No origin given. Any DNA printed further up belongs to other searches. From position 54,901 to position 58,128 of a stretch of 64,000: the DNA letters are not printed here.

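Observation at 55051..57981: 976-aa nonaheme cytochrome c carrying a type IX secretion C-terminal domain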

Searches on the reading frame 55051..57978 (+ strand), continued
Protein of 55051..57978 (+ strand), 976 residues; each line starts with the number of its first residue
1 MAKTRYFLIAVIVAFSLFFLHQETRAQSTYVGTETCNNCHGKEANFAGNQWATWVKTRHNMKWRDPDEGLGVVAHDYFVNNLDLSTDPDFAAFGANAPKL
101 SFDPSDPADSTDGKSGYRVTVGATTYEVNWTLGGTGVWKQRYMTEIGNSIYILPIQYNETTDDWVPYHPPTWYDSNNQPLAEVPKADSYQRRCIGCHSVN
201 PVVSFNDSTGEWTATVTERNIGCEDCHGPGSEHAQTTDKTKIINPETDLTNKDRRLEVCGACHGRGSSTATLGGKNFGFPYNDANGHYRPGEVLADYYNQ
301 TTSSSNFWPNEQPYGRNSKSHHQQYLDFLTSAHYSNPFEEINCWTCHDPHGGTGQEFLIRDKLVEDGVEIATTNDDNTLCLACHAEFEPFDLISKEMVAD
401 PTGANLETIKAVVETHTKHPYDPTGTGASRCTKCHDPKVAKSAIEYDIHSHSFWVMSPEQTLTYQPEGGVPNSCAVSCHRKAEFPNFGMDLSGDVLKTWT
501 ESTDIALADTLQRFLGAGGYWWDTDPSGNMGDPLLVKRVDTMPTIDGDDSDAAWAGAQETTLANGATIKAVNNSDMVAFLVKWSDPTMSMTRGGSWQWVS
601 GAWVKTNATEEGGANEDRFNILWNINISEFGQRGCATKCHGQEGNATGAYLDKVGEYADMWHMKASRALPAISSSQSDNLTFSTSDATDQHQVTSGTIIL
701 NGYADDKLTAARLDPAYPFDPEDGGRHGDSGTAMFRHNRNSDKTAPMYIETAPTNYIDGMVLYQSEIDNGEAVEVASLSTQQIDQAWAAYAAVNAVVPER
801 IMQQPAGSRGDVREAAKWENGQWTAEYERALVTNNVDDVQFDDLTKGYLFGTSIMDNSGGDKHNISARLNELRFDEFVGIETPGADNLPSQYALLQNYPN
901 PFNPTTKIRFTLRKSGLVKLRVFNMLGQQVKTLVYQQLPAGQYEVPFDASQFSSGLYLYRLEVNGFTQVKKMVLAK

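Call 54: search_solved_structures(query=A2, max_evalue=0.01, show_alignments=1)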
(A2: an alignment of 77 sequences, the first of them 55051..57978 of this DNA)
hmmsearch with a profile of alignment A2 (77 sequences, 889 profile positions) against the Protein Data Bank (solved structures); distinct sequences matched with E-value up to 0.01: 6.
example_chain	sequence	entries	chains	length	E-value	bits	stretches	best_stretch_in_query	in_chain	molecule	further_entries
6i5b_A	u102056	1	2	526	6e-34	120.6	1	186-504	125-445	Uncharacterized protein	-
6qvm_A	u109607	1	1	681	5.4e-14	54.5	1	184-511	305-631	Multiheme cytochrome cf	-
6r2q_A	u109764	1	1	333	1.5e-08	36.6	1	165-350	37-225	Cystathionine beta-synthase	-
1bvb_A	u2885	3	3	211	1.7e-08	36.3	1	182-325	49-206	CYTOCHROME C-554 | CYTOCHROME C554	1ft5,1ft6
7b04_C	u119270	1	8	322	0.0031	18.9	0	720-788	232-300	Nitrite oxidoreductase subunit C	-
6hif_G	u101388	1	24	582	0.0042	18.5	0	407-495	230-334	Hydrazine dehydrogenase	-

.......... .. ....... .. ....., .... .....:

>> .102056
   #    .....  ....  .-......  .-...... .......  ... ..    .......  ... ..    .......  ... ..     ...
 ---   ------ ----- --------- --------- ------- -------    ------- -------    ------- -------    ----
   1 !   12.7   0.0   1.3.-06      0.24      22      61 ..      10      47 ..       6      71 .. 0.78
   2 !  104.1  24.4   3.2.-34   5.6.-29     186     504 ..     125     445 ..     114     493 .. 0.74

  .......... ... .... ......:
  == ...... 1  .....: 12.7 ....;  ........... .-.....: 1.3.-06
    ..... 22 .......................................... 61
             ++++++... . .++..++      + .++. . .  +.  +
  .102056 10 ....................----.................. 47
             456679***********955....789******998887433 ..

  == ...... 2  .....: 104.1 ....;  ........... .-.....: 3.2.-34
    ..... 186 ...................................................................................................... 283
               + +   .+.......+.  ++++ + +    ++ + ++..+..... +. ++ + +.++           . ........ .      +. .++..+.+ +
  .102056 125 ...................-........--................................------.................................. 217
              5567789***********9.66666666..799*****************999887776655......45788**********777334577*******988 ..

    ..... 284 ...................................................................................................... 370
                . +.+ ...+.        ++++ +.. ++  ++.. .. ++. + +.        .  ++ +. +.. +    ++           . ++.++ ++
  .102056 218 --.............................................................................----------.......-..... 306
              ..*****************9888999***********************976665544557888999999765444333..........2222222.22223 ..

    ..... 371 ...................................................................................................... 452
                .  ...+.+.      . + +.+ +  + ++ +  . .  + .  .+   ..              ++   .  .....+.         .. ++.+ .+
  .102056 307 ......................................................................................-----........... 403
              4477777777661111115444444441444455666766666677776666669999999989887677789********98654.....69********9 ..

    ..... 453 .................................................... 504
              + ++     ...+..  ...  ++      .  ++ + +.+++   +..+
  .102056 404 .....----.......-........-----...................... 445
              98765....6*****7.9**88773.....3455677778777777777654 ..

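Call 60: find_encoding_contigs(protein=P0002, flank=10000, max_places=1)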
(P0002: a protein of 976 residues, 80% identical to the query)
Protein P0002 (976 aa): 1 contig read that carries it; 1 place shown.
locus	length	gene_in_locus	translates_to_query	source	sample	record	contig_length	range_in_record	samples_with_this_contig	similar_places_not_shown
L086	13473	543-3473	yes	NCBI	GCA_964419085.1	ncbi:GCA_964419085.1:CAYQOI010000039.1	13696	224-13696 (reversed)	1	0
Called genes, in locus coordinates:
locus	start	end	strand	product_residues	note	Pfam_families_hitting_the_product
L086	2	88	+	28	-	?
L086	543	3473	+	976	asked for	PF14522:Cytochrome_C7 (faint), PF14537:Cytochrom_c3_2 (faint), PF22113:Mtrc-MtrF_II-IV_dom (faint), PF09699:Paired_CXXCH_1 (weak), PF09459:EB_dh, PF18962:Por_Secre_tail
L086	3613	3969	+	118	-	PF00072:Response_reg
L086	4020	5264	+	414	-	PF09699:Paired_CXXCH_1 (faint), PF14522:Cytochrome_C7 (faint), PF14537:Cytochrom_c3_2 (faint), PF13447:Multi-haem_cyto, PF13435:Cytochrome_C554, PF13447:Multi-haem_cyto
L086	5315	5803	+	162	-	PF00355:Rieske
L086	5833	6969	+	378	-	PF00033:Cytochrome_B, PF13631:Cytochrom_B_N_2, PF00032:Cytochrom_B_C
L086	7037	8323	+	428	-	PF09699:Paired_CXXCH_1 (faint), PF14522:Cytochrome_C7 (faint), PF14537:Cytochrom_c3_2 (faint), PF22678:Cytochrom_c_NrfB-like (faint)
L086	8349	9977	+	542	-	PF10101:DUF2339 (weak)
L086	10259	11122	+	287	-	PF14522:Cytochrome_C7 (faint), PF09698:GSu_C4xC__C2xCH (weak)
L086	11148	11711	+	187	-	PF22113:Mtrc-MtrF_II-IV_dom (weak), PF09699:Paired_CXXCH_1 (faint), PF13435:Cytochrome_C554, PF14522:Cytochrome_C7 (weak)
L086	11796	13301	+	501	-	PF03264:Cytochrom_NNT (weak), PF14522:Cytochrome_C7 (faint), PF14537:Cytochrom_c3_2 (faint)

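Call 61: find_encoding_contigs(protein=P0016, flank=10000, max_places=1)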
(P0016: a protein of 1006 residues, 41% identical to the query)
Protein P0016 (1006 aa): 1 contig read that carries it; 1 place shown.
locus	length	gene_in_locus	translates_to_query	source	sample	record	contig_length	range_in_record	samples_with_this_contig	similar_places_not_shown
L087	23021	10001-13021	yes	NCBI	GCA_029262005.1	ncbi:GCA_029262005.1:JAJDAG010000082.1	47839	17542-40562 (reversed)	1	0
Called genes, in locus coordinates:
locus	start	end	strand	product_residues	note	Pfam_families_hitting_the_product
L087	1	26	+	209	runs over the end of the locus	PF00581:Rhodanese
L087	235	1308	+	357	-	PF23914:TPR_CcmH_CycH (faint), PF00515:TPR_1 (faint), PF07719:TPR_2 (faint), PF12895:ANAPC3 (faint), PF13181:TPR_8 (faint), PF13424:TPR_12 (faint), PF13428:TPR_14 (faint), PF14559:TPR_19, +2 more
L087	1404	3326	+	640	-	PF04107:GCS2, PF00571:CBS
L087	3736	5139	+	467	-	PF00072:Response_reg, PF00158:Sigma54_activat, PF14532:Sigma54_activ_2, PF07728:AAA_5 (weak), PF25601:AAA_lid_14, PF02954:HTH_8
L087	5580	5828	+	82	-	-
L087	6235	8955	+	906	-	PF14522:Cytochrome_C7 (faint), PF22113:Mtrc-MtrF_II-IV_dom (faint), PF18962:Por_Secre_tail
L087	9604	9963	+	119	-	PF00072:Response_reg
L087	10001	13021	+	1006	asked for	PF14522:Cytochrome_C7 (faint), PF13435:Cytochrome_C554 (faint), PF09459:EB_dh, PF18962:Por_Secre_tail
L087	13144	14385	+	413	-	PF09699:Paired_CXXCH_1 (faint), PF14522:Cytochrome_C7 (faint), PF14537:Cytochrom_c3_2 (faint), PF13447:Multi-haem_cyto, PF13435:Cytochrome_C554 (weak), PF13447:Multi-haem_cyto (weak)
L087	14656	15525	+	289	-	PF14522:Cytochrome_C7 (faint), PF14537:Cytochrom_c3_2 (faint)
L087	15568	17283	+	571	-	PF10101:DUF2339 (weak)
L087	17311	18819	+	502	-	PF03264:Cytochrom_NNT, PF14522:Cytochrome_C7 (faint)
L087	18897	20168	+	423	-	-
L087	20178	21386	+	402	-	PF02085:Cytochrom_CIII (faint), PF22113:Mtrc-MtrF_II-IV_dom (faint), PF14522:Cytochrome_C7 (faint), PF14537:Cytochrom_c3_2 (faint)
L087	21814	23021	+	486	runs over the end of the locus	PF13435:Cytochrome_C554 (faint), PF14522:Cytochrome_C7 (faint), PF14537:Cytochrom_c3_2 (faint), PF13447:Multi-haem_cyto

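Call 62: find_encoding_contigs(protein=P0066, flank=10000, max_places=1)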
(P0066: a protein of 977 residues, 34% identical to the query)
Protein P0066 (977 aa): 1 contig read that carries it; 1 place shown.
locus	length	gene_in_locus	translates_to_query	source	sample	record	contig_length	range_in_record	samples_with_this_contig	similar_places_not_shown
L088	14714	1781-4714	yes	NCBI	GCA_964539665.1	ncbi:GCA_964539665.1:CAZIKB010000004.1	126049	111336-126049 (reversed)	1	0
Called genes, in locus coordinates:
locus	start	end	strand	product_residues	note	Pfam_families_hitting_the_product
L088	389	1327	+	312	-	PF08448:PAS_4, PF13426:PAS_9, PF00196:GerE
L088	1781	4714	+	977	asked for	PF09699:Paired_CXXCH_1 (faint), PF14522:Cytochrome_C7 (faint), PF22113:Mtrc-MtrF_II-IV_dom (weak), PF09459:EB_dh, PF18962:Por_Secre_tail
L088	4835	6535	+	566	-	PF25063:ARM_TT21_C (faint), PF00515:TPR_1 (faint), PF07719:TPR_2 (faint), PF13371:TPR_9 (faint), PF13424:TPR_12 (faint), PF13429:TPR_15 (faint), PF20308:TPR-S (faint), PF14559:TPR_19, +11 more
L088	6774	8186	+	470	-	PF12801:Fer4_5 (faint)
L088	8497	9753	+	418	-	PF00872:Transposase_mut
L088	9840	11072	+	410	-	PF09699:Paired_CXXCH_1 (faint), PF14522:Cytochrome_C7 (faint), PF14537:Cytochrom_c3_2 (faint), PF22113:Mtrc-MtrF_II-IV_dom (faint), PF13435:Cytochrome_C554, PF13447:Multi-haem_cyto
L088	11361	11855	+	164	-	PF25471:TM_PetC (weak), PF00355:Rieske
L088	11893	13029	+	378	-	PF00033:Cytochrome_B, PF13631:Cytochrom_B_N_2, PF00032:Cytochrom_B_C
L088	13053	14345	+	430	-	PF22113:Mtrc-MtrF_II-IV_dom (faint), PF02085:Cytochrom_CIII (faint), PF14522:Cytochrome_C7 (faint), PF14537:Cytochrom_c3_2 (faint), PF09699:Paired_CXXCH_1 (faint)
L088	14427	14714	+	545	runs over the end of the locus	PF10101:DUF2339 (weak)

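Call 63: search_protein_families(library=ncbifam, proteins=[L002:19269-20612:+, L087:18897-20165:+, L002:13741-14982:+, L002:15988-17514:+, L002:17644-19266:+, L087:6235-8952:+, L086:8349-9974:+], max_evalue=0.01)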
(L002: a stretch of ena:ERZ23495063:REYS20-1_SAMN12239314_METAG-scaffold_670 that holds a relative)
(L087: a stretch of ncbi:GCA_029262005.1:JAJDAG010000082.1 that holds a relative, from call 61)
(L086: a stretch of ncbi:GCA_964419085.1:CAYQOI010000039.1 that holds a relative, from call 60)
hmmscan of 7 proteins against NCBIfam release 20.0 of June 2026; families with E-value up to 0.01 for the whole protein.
L002:19269-20612:+ (448 aa): 0 families

L087:18897-20165:+ (423 aa): 0 families

L002:13741-14982:+ (414 aa): 7 families
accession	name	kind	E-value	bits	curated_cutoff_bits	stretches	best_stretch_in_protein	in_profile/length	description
NF052343.1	hydrazine_HDH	equivalog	5.9e-30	104.1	900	2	18-224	112-309/564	hydrazine dehydrogenase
TIGR03508.1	decahem_SO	subfamily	3.2e-11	43.2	192.2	1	21-101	69-145/258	DmsE family decaheme c-type cytochrome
TIGR03153.1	cytochr_NrfH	equivalog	3e-08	33.8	134.2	1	72-178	26-138/138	cytochrome c nitrite reductase small subunit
NF041028.1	decahem_GSU2203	exception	1.4e-05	24.4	325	1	21-93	100-167/317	GSU2203 family decaheme c-type cytochrome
NF041198.1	UshA_like_PCGU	equivalog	0.00031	19.4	275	2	75-174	409-509/519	UshA-like (seleno)protein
TIGR04257.1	nanowire_3heme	domain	0.0033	17.5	40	0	43-86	18-63/75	c(7)-type cytochrome triheme domain-containing protein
TIGR01904.2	GSu_C4xC__C2xCH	domain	0.004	16.9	27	0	25-63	24-63/73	CxxxxCH/CxxCH domain c-type cytochrome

L002:15988-17514:+ (509 aa): 7 families
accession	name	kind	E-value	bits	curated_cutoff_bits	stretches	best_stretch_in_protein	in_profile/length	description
TIGR03153.1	cytochr_NrfH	equivalog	2.3e-10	40.7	134.2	1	119-218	9-109/138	cytochrome c nitrite reductase small subunit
TIGR02161.1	napC_nirT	subfamily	0.00015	21.7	310.6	1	96-193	5-106/185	periplasmic nitrate (or nitrite) reductase c-type cytochrome, NapC/NirT family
NF007452.0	PRK10017.1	equivalog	0.00019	20.4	399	1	95-190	127-223/426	colanic acid biosynthesis pyruvyl transferase WcaK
TIGR04006.1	wcaK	equivalog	0.0018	17.2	727.1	1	95-190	127-223/426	colanic acid biosynthesis pyruvyl transferase WcaK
TIGR02162.1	torC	equivalog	0.004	16.4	478.2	1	100-194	7-106/387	pentaheme c-type cytochrome TorC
NF041762.1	diheme_GEGP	equivalog_domain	0.0061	15.8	300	1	426-474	16-67/359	GEGP motif-containing diheme protein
NF047727.1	4hemeCytCCctA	equivalog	0.0093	16.1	180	0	437-504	37-105/109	tetraheme c-type cytochrome CctA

L002:17644-19266:+ (541 aa): 8 families
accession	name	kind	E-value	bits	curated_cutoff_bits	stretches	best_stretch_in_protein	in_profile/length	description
NF041198.1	UshA_like_PCGU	equivalog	2.3e-19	69.4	275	2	23-160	401-513/519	UshA-like (seleno)protein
TIGR03508.1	decahem_SO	subfamily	1.1e-10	41.4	192.2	1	232-313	192-249/258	DmsE family decaheme c-type cytochrome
TIGR04183.1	Por_Secre_tail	domain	3.5e-10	39.7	23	1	463-538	2-70/72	T9SS type A sorting domain-containing protein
NF041028.1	decahem_GSU2203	exception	3.6e-08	33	325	1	97-176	46-126/317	GSU2203 family decaheme c-type cytochrome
TIGR01905.1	paired_CXXCH_1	subfamily_domain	4.2e-08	33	25.2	1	232-261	9-38/41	doubled CXXCH domain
NF052323.1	T9SSA_dep_M6i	equivalog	1.5e-07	29.8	600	1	462-526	960-1024/1043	T9SS-dependent M6-like inactivated metalloprotease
NF038113.1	T9SSA_dep_M36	equivalog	0.00021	19.6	885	1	461-539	794-868/869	T9SS-dependent M36 family metallopeptidase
NF043010.1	Cyt554_Nsmonas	equivalog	0.0014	18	400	1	1-132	1-120/238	cytochrome c-550 CycA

L087:6235-8952:+ (906 aa): 8 families
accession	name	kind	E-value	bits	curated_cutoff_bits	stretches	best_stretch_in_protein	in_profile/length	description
NF041198.1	UshA_like_PCGU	equivalog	2.6e-15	56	275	1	149-275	410-512/519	UshA-like (seleno)protein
TIGR04183.1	Por_Secre_tail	domain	1e-10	41.4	23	1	828-904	2-71/72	T9SS type A sorting domain-containing protein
NF041611.1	exoglucan_CbhB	equivalog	6.8e-08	31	1950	1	611-810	738-889/997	exoglucanase CbhB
NF052323.1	T9SSA_dep_M6i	equivalog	2.3e-06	25.9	600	1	825-893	958-1026/1043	T9SS-dependent M6-like inactivated metalloprotease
NF038113.1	T9SSA_dep_M36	equivalog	1e-05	23.9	885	1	826-904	794-868/869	T9SS-dependent M36 family metallopeptidase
TIGR03508.1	decahem_SO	subfamily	4.9e-05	22.9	192.2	0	237-388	33-187/258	DmsE family decaheme c-type cytochrome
NF041321.1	Alpha-amyl_MalA_Halo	equivalog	9.7e-05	20.9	875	1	55-136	10-89/666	alpha-amylase MalA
NF033707.1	T9SS_sortase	equivalog_domain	0.0041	14.8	420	1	823-894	997-1078/1095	type IX secretion system sortase PorU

L086:8349-9974:+ (542 aa): 0 families
